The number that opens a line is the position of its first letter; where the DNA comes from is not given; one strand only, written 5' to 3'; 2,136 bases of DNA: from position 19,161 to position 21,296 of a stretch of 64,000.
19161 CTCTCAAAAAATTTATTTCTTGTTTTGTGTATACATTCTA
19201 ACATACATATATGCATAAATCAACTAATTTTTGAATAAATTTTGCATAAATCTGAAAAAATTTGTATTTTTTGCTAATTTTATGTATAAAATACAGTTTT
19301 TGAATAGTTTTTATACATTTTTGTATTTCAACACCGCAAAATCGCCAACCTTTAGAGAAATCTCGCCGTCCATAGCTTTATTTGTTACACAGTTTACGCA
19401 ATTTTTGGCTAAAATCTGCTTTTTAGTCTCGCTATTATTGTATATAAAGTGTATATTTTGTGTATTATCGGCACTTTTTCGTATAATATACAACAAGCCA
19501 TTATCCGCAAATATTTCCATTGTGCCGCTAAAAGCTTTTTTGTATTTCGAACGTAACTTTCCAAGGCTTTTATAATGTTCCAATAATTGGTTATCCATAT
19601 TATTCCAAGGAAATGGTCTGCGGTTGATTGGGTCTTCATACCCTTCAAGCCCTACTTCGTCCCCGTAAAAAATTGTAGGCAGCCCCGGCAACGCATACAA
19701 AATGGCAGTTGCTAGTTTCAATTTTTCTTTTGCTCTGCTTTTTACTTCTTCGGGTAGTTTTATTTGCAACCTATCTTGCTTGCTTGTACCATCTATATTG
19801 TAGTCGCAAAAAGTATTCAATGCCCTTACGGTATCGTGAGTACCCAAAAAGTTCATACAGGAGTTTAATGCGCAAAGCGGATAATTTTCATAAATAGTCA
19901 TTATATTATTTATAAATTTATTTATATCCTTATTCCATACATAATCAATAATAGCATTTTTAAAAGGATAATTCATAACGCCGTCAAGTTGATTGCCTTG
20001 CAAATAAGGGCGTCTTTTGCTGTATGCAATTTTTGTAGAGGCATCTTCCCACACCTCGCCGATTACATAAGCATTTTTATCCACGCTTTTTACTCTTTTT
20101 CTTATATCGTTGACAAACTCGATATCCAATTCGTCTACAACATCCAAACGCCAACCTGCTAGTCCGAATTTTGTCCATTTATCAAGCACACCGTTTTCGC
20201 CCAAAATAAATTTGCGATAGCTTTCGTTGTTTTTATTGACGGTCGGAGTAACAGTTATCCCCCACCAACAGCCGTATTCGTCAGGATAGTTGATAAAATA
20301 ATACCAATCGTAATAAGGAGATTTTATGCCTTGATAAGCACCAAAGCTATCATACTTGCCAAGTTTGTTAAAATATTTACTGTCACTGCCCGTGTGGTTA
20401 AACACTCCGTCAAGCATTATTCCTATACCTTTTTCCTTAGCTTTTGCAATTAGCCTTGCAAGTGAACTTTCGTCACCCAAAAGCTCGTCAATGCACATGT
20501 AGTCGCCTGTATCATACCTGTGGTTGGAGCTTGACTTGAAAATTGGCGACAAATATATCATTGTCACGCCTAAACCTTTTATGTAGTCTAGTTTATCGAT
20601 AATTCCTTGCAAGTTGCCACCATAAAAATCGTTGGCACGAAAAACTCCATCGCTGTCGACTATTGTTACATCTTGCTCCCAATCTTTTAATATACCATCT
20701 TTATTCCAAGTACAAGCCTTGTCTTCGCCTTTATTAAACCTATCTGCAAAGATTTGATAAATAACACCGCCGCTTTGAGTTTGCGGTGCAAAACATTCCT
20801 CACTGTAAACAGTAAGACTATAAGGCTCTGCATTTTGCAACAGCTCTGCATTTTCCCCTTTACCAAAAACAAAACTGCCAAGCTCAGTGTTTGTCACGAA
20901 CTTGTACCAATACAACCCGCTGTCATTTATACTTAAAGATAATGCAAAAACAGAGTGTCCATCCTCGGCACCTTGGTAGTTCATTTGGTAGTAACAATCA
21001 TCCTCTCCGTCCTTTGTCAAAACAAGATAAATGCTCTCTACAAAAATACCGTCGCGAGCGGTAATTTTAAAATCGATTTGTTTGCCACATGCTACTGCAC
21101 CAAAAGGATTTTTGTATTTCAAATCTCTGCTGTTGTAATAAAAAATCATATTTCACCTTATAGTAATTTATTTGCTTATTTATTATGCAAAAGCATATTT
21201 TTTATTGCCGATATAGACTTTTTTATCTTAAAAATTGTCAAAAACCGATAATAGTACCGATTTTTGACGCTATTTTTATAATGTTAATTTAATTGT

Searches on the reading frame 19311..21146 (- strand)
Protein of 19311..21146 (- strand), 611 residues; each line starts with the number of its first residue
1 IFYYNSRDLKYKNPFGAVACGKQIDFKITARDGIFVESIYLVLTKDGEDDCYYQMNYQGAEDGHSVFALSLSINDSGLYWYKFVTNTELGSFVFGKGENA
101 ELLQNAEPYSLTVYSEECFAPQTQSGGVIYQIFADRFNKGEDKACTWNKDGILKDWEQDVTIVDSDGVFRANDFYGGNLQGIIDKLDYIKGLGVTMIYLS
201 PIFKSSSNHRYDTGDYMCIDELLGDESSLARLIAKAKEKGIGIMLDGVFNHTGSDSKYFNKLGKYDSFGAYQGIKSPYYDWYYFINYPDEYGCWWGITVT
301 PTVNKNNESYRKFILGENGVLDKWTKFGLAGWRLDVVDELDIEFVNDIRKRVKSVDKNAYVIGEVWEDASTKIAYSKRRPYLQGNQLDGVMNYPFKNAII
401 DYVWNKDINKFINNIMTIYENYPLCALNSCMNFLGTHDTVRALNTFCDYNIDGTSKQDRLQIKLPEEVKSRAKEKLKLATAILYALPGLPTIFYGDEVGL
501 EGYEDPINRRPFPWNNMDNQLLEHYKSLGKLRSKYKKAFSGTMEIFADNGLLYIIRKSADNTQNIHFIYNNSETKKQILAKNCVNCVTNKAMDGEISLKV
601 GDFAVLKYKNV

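Call 75: search_protein_families(library=pfam, proteins=[window:19311-21146:-], max_evalue=0.00001)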
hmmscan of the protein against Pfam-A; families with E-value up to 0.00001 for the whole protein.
window:19311-21146:- (611 aa): 1 family
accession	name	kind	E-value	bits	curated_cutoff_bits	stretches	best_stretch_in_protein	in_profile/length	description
PF00128.31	Alpha-amylase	-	6.3e-53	181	22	1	131-535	1-411/446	Alpha amylase, catalytic domain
